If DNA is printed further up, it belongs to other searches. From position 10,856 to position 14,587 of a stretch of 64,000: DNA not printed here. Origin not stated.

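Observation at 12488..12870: Histidine-phosphatase (PGAM-like) domain inserted inside isoleucyl-tRNA synthetase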

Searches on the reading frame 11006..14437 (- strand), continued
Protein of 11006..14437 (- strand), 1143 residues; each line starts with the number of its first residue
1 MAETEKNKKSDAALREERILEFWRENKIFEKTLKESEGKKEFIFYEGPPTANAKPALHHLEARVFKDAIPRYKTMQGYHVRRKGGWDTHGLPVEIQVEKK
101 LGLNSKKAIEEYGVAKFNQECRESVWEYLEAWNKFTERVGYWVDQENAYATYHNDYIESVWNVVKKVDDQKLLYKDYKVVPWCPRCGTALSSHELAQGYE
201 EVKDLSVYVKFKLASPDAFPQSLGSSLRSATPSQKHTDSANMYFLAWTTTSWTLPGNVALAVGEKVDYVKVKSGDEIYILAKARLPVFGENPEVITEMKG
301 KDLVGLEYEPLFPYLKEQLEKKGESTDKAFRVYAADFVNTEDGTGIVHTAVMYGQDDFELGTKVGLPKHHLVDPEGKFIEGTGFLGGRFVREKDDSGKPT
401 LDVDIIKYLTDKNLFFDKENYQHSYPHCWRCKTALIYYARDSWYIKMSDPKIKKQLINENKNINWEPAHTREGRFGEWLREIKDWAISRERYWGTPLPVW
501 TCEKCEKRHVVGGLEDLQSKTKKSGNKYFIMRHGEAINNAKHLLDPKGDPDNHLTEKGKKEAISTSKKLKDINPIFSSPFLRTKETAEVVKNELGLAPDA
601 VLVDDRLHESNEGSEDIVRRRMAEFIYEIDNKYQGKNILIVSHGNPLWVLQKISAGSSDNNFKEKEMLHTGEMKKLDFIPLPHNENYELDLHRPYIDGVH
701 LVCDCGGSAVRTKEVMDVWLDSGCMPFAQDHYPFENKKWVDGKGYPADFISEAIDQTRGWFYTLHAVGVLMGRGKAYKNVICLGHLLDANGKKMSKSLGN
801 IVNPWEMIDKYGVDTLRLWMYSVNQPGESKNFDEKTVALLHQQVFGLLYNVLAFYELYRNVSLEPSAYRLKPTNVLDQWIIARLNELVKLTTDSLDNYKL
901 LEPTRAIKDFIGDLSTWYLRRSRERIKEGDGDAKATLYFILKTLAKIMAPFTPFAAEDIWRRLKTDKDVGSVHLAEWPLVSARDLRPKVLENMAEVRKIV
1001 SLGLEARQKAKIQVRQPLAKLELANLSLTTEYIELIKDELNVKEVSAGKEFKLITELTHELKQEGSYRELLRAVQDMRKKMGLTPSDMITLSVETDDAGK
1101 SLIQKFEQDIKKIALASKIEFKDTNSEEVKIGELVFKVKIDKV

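Call 11: find_homologous_proteins(query=window:11006-14437:-, max_evalue=1e-50)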
Query window:11006-14437:- (1143 aa): 8000 proteins with E <= 1e-50 among 8000 candidates; the best 120 are listed.
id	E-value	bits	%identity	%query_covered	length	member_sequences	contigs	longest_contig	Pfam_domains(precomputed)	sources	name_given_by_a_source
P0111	0.0e+0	2651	100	100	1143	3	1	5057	PF09334.18,PF08264.20,PF00133.29,PF19302.5,PF00300.28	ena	-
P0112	0.0e+0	1913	71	100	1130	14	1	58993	PF09334.18,PF08264.20,PF00133.29,PF19302.5,PF00300.28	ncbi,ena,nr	ncbi:hypothetical protein A2587_00870 [Candidatus Nomurabacteria bacterium RIFOXYD1_FULL_42_14]|nr:M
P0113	0.0e+0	1901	70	99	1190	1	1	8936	PF09334.18,PF08264.20,PF00133.29,PF19302.5,PF00300.28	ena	-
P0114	0.0e+0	1874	70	100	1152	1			PF09334.18,PF08264.20,PF00133.29,PF19302.5,PF00300.28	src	-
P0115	0.0e+0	1831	68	100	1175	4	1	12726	PF09334.18,PF08264.20,PF00133.29,PF19302.5,PF00300.28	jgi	-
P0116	0.0e+0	1806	67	99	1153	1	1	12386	PF09334.18,PF08264.20,PF00133.29,PF19302.5,PF00300.28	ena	-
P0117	0.0e+0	1800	68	100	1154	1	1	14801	PF09334.18,PF08264.20,PF00133.29,PF19302.5,PF00300.28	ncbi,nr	ncbi:MAG: class I tRNA ligase family protein [Candidatus Pacebacteria bacterium]|nr:class I tRNA lig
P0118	0.0e+0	1800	67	100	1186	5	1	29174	PF09334.18,PF08264.20,PF00133.29,PF19302.5,PF00300.28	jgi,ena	-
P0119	0.0e+0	1797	67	100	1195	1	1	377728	PF09334.18,PF08264.20,PF00133.29,PF19302.5,PF00300.28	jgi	-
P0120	0.0e+0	1796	69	100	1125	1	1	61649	PF09334.18,PF08264.20,PF00133.29,PF19302.5,PF00300.28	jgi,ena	-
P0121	0.0e+0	1790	68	100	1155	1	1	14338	PF09334.18,PF08264.20,PF00133.29,PF19302.5,PF00300.28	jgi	jgi:isoleucyl-tRNA synthetase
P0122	0.0e+0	1782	66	100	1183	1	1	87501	PF09334.18,PF08264.20,PF00133.29,PF19302.5,PF00300.28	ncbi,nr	ncbi:MAG: class I tRNA ligase family protein [Candidatus Pacebacteria bacterium]|nr:class I tRNA lig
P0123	0.0e+0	1777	66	100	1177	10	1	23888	PF09334.18,PF08264.20,PF00133.29,PF19302.5,PF00300.28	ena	-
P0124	0.0e+0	1775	66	100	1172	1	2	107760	PF09334.18,PF08264.20,PF00133.29,PF19302.5,PF00300.28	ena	-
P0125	0.0e+0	1771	66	100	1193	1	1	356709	PF09334.18,PF08264.20,PF00133.29,PF19302.5,PF00300.28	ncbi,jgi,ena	ncbi:MAG: class I tRNA ligase family protein [Candidatus Paceibacterota bacterium]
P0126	0.0e+0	1771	66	100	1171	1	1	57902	PF09334.18,PF08264.20,PF00133.29,PF19302.5,PF00300.28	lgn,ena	-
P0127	0.0e+0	1769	66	99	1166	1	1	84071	PF09334.18,PF08264.20,PF00133.29,PF19302.5,PF00300.28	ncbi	-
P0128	0.0e+0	1769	66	100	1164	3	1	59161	PF09334.18,PF08264.20,PF00133.29,PF19302.5,PF00300.28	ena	-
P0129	0.0e+0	1766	66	100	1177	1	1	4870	PF09334.18,PF08264.20,PF00133.29,PF19302.5,PF00300.28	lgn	-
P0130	0.0e+0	1763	65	100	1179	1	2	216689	PF09334.18,PF08264.20,PF00133.29,PF19302.5,PF00300.28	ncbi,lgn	-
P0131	0.0e+0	1763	66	100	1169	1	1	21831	PF09334.18,PF08264.20,PF00133.29,PF19302.5,PF00300.28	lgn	-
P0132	0.0e+0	1762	69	95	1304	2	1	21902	PF09334.18,PF08264.20,PF01966.29,PF00133.29,PF19302.5,PF00300.28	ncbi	-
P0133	0.0e+0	1760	66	100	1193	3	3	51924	PF09334.18,PF08264.20,PF00133.29,PF19302.5,PF00300.28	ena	-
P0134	0.0e+0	1760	65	99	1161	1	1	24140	PF09334.18,PF08264.20,PF00133.29,PF19302.5,PF00300.28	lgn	-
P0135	0.0e+0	1756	65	100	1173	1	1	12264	PF09334.18,PF08264.20,PF00133.29,PF19302.5,PF00300.28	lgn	-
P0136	0.0e+0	1756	66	100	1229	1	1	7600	PF09334.18,PF08264.20,PF00133.29,PF19302.5,PF00300.28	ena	-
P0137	0.0e+0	1754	68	96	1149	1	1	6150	PF09334.18,PF08264.20,PF00133.29,PF19302.5,PF00300.28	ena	-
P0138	0.0e+0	1751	65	100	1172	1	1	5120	PF09334.18,PF08264.20,PF00133.29,PF19302.5,PF00300.28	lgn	-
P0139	0.0e+0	1750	66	100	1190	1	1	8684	PF09334.18,PF08264.20,PF00133.29,PF19302.5,PF00300.28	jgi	jgi:isoleucyl-tRNA synthetase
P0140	0.0e+0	1749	64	100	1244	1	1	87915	PF09334.18,PF08264.20,PF00133.29,PF19302.5,PF00300.28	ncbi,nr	ncbi:MAG: class I tRNA ligase family protein [Candidatus Nomurabacteria bacterium]|nr:class I tRNA l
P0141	0.0e+0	1748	65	100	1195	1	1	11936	PF09334.18,PF08264.20,PF00133.29,PF19302.5,PF00300.28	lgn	-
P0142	0.0e+0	1747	66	100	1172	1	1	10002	PF09334.18,PF08264.20,PF00133.29,PF19302.5,PF00300.28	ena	-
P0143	0.0e+0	1747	65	100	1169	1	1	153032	PF09334.18,PF08264.20,PF00133.29,PF19302.5,PF00300.28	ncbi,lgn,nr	ncbi:MAG: class I tRNA ligase family protein [bacterium]|nr:class I tRNA ligase family protein [bact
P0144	0.0e+0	1745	66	99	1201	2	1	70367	PF09334.18,PF08264.20,PF00133.29,PF19302.5,PF00300.28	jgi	-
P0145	0.0e+0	1744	66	100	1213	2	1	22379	PF09334.18,PF08264.20,PF00133.29,PF19302.5,PF00300.28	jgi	-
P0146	0.0e+0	1744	64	100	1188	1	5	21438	PF09334.18,PF08264.20,PF00133.29,PF19302.5,PF00300.28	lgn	-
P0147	0.0e+0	1742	65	99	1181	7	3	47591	PF09334.18,PF08264.20,PF00133.29,PF19302.5,PF00300.28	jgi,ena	-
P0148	0.0e+0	1738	65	100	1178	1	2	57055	PF09334.18,PF08264.20,PF00133.29,PF19302.5,PF00300.28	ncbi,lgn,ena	-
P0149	0.0e+0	1738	65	100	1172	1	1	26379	PF09334.18,PF08264.20,PF00133.29,PF19302.5,PF00300.28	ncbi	-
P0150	0.0e+0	1737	66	100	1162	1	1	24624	PF09334.18,PF08264.20,PF00133.29,PF19302.5,PF00300.28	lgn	-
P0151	0.0e+0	1737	65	100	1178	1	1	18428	PF09334.18,PF08264.20,PF00133.29,PF19302.5,PF00300.28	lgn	-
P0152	0.0e+0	1737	65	100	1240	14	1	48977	PF09334.18,PF08264.20,PF00133.29,PF19302.5,PF00300.28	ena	-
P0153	0.0e+0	1736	64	100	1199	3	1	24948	PF09334.18,PF08264.20,PF00133.29,PF19302.5,PF00300.28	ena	-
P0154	0.0e+0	1735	65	100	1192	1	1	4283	PF09334.18,PF08264.20,PF00133.29,PF19302.5,PF00300.28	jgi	jgi:isoleucyl-tRNA synthetase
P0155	0.0e+0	1734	65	100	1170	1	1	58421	PF09334.18,PF08264.20,PF00133.29,PF19302.5,PF00300.28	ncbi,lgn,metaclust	metaclust:status=active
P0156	0.0e+0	1734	65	99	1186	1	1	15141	PF09334.18,PF08264.20,PF00133.29,PF19302.5,PF00300.28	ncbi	-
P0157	0.0e+0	1731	66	100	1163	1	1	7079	PF09334.18,PF08264.20,PF00133.29,PF19302.5,PF00300.28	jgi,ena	-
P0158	0.0e+0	1730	64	100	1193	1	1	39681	PF09334.18,PF08264.20,PF00133.29,PF19302.5,PF00300.28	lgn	-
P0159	0.0e+0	1730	65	100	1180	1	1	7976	PF09334.18,PF08264.20,PF00133.29,PF19302.5,PF00300.28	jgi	jgi:isoleucyl-tRNA synthetase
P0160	0.0e+0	1729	66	97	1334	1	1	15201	PF09334.18,PF08264.20,PF00133.29,PF19302.5,PF00300.28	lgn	-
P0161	0.0e+0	1728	65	100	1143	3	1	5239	PF09334.18,PF08264.20,PF00133.29,PF19302.5,PF00300.28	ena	-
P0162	0.0e+0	1727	63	100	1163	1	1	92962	PF09334.18,PF08264.20,PF00133.29,PF19302.5,PF00300.28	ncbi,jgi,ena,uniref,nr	ncbi:isoleucine--tRNA ligase [Candidatus Nomurabacteria bacterium CG10_big_fil_rev_8_21_14_0_10_35_1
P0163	0.0e+0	1724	65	100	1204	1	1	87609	PF09334.18,PF08264.20,PF00133.29,PF19302.5,PF00300.28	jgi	jgi:isoleucyl-tRNA synthetase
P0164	0.0e+0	1723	64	99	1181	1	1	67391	PF09334.18,PF08264.20,PF00133.29,PF19302.5,PF00300.28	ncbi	-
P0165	0.0e+0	1722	65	100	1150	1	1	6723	PF09334.18,PF08264.20,PF00133.29,PF19302.5,PF00300.28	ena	-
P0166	0.0e+0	1722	64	100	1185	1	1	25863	PF09334.18,PF08264.20,PF00133.29,PF19302.5,PF00300.28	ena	-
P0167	0.0e+0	1719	64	100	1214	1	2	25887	PF09334.18,PF08264.20,PF00133.29,PF19302.5,PF00300.28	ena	-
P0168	0.0e+0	1719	64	99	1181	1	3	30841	PF09334.18,PF08264.20,PF00133.29,PF19302.5,PF00300.28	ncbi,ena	-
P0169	0.0e+0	1719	64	100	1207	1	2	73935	PF09334.18,PF08264.20,PF00133.29,PF19302.5,PF00300.28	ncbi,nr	ncbi:class I tRNA ligase family protein [Candidatus Nomurabacteria bacterium]|nr:class I tRNA ligase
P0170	0.0e+0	1719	65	100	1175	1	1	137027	PF09334.18,PF08264.20,PF00133.29,PF19302.5,PF00300.28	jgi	-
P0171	0.0e+0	1718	64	100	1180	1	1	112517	PF09334.18,PF08264.20,PF00133.29,PF19302.5,PF00300.28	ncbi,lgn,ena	-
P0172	0.0e+0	1717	64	100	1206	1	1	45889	PF09334.18,PF08264.20,PF00133.29,PF19302.5,PF00300.28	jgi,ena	-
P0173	0.0e+0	1716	64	100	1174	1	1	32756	PF09334.18,PF08264.20,PF00133.29,PF19302.5,PF00300.28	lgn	-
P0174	0.0e+0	1713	64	100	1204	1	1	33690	PF09334.18,PF08264.20,PF00133.29,PF19302.5,PF00300.28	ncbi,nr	ncbi:class I tRNA ligase family protein [Candidatus Nomurabacteria bacterium]|nr:class I tRNA ligase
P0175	0.0e+0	1712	64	100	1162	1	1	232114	PF09334.18,PF08264.20,PF00133.29,PF19302.5,PF00300.28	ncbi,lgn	ncbi:MAG: class I tRNA ligase family protein [Minisyncoccia bacterium]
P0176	0.0e+0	1711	63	99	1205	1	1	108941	PF09334.18,PF08264.20,PF00133.29,PF19302.5,PF00300.28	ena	-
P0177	0.0e+0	1710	67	99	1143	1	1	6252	PF09334.18,PF08264.20,PF00133.29,PF19302.5,PF00300.28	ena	-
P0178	0.0e+0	1710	64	100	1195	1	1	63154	PF09334.18,PF08264.20,PF00133.29,PF19302.5,PF00300.28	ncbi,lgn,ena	-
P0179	0.0e+0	1710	64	100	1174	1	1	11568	PF09334.18,PF08264.20,PF00133.29,PF19302.5,PF00300.28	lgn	-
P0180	0.0e+0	1709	63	100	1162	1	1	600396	PF09334.18,PF08264.20,PF00133.29,PF19302.5,PF00300.28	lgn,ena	-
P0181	0.0e+0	1709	64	100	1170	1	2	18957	PF09334.18,PF08264.20,PF00133.29,PF19302.5,PF00300.28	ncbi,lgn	ncbi:MAG: class I tRNA ligase family protein [bacterium]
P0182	0.0e+0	1708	65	100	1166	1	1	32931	PF09334.18,PF08264.20,PF00133.29,PF19302.5,PF00300.28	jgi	-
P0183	0.0e+0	1708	64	100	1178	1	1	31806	PF09334.18,PF08264.20,PF00133.29,PF19302.5,PF00300.28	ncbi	ncbi:MAG: class I tRNA ligase family protein, partial [Candidatus Paceibacterota bacterium]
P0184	0.0e+0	1708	65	100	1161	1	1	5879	PF09334.18,PF08264.20,PF00133.29,PF19302.5,PF00300.28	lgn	-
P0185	0.0e+0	1708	65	100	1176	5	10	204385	PF09334.18,PF08264.20,PF00133.29,PF19302.5,PF00300.28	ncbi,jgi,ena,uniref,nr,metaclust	ncbi:hypothetical protein A3B85_03225 [Candidatus Nomurabacteria bacterium RIFCSPHIGHO2_02_FULL_37_1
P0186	0.0e+0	1706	66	96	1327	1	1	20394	PF09334.18,PF08264.20,PF01966.29,PF00133.29,PF19302.5,PF00300.28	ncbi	ncbi:MAG: class I tRNA ligase family protein [bacterium]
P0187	0.0e+0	1706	64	100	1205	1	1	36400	PF09334.18,PF08264.20,PF00133.29,PF19302.5,PF00300.28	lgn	-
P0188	0.0e+0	1705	65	100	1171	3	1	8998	PF09334.18,PF08264.20,PF00133.29,PF19302.5,PF00300.28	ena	-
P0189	0.0e+0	1704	64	100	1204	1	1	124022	PF09334.18,PF08264.20,PF00133.29,PF19302.5,PF00300.28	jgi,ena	-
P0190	0.0e+0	1703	65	100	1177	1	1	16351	PF09334.18,PF08264.20,PF00133.29,PF19302.5,PF00300.28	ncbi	-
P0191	0.0e+0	1703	64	100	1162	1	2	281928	PF09334.18,PF08264.20,PF00133.29,PF19302.5,PF00300.28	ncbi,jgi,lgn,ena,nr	ncbi:MAG TPA: class I tRNA ligase family protein [Candidatus Paceibacterota bacterium]|nr:class I tR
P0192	0.0e+0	1702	64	100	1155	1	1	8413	PF09334.18,PF08264.20,PF00133.29,PF19302.5,PF00300.28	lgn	-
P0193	0.0e+0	1702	64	100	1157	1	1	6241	PF09334.18,PF08264.20,PF00133.29,PF19302.5,PF00300.28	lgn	-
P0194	0.0e+0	1701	65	100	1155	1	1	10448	PF09334.18,PF08264.20,PF00133.29,PF19302.5,PF00300.28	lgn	-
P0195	0.0e+0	1700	64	100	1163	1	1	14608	PF09334.18,PF08264.20,PF00133.29,PF19302.5,PF00300.28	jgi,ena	-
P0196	0.0e+0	1699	64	99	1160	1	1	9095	PF09334.18,PF08264.20,PF00133.29,PF19302.5,PF00300.28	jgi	-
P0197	0.0e+0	1699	64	99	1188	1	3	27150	PF09334.18,PF08264.20,PF00133.29,PF19302.5,PF00300.28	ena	-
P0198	0.0e+0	1699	63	100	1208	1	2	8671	PF09334.18,PF08264.20,PF00133.29,PF19302.5,PF00300.28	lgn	-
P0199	0.0e+0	1699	66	96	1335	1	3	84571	PF09334.18,PF08264.20,PF01966.29,PF13023.13,PF00133.29,PF19302.5,PF00300.28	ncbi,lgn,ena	-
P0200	0.0e+0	1698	63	99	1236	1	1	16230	PF09334.18,PF08264.20,PF00133.29,PF19302.5,PF00300.28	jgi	-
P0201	0.0e+0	1698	64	100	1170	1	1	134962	PF09334.18,PF08264.20,PF00133.29,PF19302.5,PF00300.28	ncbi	-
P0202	0.0e+0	1697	64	100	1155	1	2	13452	PF09334.18,PF08264.20,PF00133.29,PF19302.5,PF00300.28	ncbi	-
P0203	0.0e+0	1696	64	99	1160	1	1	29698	PF09334.18,PF08264.20,PF00133.29,PF19302.5,PF00300.28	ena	-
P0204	0.0e+0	1696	64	99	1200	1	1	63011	PF09334.18,PF08264.20,PF00133.29,PF19302.5,PF00300.28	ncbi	-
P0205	0.0e+0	1695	64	100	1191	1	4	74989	PF09334.18,PF08264.20,PF00133.29,PF19302.5,PF00300.28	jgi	jgi:isoleucyl-tRNA synthetase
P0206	0.0e+0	1694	64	100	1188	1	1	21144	PF09334.18,PF08264.20,PF00133.29,PF19302.5,PF00300.28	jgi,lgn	jgi:isoleucyl-tRNA synthetase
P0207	0.0e+0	1694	64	99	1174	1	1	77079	PF09334.18,PF08264.20,PF00133.29,PF19302.5,PF00300.28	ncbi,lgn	-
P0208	0.0e+0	1694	65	100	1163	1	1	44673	PF09334.18,PF08264.20,PF00133.29,PF19302.5,PF00300.28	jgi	jgi:isoleucyl-tRNA synthetase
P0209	0.0e+0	1694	64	99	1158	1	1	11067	PF09334.18,PF08264.20,PF00133.29,PF19302.5,PF00300.28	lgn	-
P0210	0.0e+0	1694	64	99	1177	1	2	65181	PF09334.18,PF08264.20,PF00133.29,PF19302.5,PF00300.28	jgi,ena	jgi:isoleucyl-tRNA synthetase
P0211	0.0e+0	1693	64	99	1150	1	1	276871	PF09334.18,PF08264.20,PF00133.29,PF19302.5,PF00300.28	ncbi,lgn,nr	ncbi:MAG: class I tRNA ligase family protein [Burkholderiales bacterium]|nr:class I tRNA ligase fami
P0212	0.0e+0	1693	63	99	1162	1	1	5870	PF09334.18,PF08264.20,PF00133.29,PF19302.5,PF00300.28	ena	-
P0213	0.0e+0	1692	63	100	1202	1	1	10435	PF09334.18,PF08264.20,PF00133.29,PF19302.5,PF00300.28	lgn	-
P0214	0.0e+0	1692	66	96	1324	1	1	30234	PF09334.18,PF08264.20,PF01966.29,PF00133.29,PF19302.5,PF00300.28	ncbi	-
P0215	0.0e+0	1692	63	99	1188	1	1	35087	PF09334.18,PF08264.20,PF00133.29,PF19302.5,PF00300.28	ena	-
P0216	0.0e+0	1691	64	100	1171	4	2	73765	PF09334.18,PF08264.20,PF00133.29,PF19302.5,PF00300.28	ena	-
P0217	0.0e+0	1691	64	99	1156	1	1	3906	PF09334.18,PF08264.20,PF00133.29,PF19302.5,PF00300.28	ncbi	-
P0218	0.0e+0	1690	64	98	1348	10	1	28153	PF09334.18,PF08264.20,PF01966.29,PF00133.29,PF19302.5,PF00300.28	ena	-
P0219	0.0e+0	1690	63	99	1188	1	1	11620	PF09334.18,PF08264.20,PF00133.29,PF19302.5,PF00300.28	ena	-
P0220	0.0e+0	1690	63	99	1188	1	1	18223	PF09334.18,PF08264.20,PF00133.29,PF19302.5,PF00300.28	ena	-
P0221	0.0e+0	1689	63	100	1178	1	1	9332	PF09334.18,PF08264.20,PF00133.29,PF19302.5,PF00300.28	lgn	-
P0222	0.0e+0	1689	62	100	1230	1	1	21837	PF09334.18,PF08264.20,PF00133.29,PF19302.5,PF00300.28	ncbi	-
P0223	0.0e+0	1687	64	100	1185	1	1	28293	PF09334.18,PF08264.20,PF00133.29,PF19302.5,PF00300.28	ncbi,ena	-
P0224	0.0e+0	1687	65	100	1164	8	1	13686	PF09334.18,PF08264.20,PF00133.29,PF19302.5,PF00300.28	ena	-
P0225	0.0e+0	1687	64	100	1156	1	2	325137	PF09334.18,PF08264.20,PF00133.29,PF19302.5,PF00300.28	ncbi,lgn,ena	-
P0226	0.0e+0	1687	63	100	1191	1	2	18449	PF09334.18,PF08264.20,PF00133.29,PF19302.5,PF00300.28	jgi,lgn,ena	-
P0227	0.0e+0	1686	64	99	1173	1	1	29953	PF09334.18,PF08264.20,PF00133.29,PF19302.5,PF00300.28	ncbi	-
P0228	0.0e+0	1686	64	100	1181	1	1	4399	PF09334.18,PF08264.20,PF00133.29,PF19302.5,PF00300.28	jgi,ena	-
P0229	0.0e+0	1686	64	100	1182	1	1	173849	PF09334.18,PF08264.20,PF00133.29,PF19302.5,PF00300.28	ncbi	-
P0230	0.0e+0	1685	62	100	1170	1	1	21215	PF09334.18,PF08264.20,PF00133.29,PF19302.5,PF00300.28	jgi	-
